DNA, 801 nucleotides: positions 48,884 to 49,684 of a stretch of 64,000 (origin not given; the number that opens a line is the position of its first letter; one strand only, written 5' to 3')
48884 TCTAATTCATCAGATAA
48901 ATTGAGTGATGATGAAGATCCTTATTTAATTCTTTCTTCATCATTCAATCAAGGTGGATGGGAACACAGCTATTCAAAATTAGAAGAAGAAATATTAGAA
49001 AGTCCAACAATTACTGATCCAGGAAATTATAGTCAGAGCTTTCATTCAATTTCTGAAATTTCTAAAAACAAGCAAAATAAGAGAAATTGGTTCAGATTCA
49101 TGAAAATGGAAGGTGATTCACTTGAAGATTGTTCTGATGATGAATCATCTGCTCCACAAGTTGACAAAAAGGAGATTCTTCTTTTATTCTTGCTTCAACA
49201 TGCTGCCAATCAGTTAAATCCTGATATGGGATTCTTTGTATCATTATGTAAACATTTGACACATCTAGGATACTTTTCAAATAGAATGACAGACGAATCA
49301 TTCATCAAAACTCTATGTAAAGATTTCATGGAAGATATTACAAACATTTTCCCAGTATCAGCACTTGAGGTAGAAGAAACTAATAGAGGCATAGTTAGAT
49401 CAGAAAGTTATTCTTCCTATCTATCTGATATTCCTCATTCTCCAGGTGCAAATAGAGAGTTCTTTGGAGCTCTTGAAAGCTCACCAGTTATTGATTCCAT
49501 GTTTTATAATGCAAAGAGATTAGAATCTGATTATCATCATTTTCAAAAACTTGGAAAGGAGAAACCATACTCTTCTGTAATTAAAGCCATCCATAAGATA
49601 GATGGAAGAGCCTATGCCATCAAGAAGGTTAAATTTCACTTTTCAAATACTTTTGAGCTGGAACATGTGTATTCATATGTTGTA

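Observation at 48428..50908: HRI-like eIF2α-kinase homolog predicted to be catalytically dead (HRD to HNN, degenerate Gly-loop)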

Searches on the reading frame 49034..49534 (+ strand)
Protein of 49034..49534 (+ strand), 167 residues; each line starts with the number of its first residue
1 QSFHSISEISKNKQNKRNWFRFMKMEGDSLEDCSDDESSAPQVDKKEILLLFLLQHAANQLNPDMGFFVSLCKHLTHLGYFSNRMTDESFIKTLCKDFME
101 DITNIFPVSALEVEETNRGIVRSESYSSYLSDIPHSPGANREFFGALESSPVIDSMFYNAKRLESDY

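Call 11: search_protein_families(library=pfam, proteins=[window:49034-49534:+], max_evalue=10)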
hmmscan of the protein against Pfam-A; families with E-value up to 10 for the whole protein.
seq(167 aa): 1 family
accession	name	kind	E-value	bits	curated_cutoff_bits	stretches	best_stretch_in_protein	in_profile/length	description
PF01417.26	ENTH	-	0.076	13.5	24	1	5-97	23-113/124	ENTH domain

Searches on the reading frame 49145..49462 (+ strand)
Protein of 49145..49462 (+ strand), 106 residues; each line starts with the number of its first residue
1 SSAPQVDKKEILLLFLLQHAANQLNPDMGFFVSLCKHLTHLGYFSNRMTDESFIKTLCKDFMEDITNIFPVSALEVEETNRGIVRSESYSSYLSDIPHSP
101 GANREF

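Call 74: predict_structure(alignment_id=A6)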
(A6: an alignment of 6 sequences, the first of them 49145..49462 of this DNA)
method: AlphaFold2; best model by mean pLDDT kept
length: 106 residues; sequences in the alignment: 6
mean_pLDDT: 69.1   pTM: 0.47
mean pLDDT of the five models: 69.1, 68.3, 67.8, 66.3, 66.3
residues with pLDDT >= 90: 5; 70-90: 59; 50-70: 9; < 50: 33
segments of 3 or more residues with pLDDT < 50: 75-90, 93-106
pLDDT, mean of each block of 10 residues (from residue 1): 67 81 77 89 88 87 77 49 42 48 44
secondary structure, 60 per line:
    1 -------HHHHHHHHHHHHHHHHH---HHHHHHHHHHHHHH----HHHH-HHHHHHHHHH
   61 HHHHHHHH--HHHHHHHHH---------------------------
elements in order: H8-24 H28-41 H46-49 H51-68 H71-79
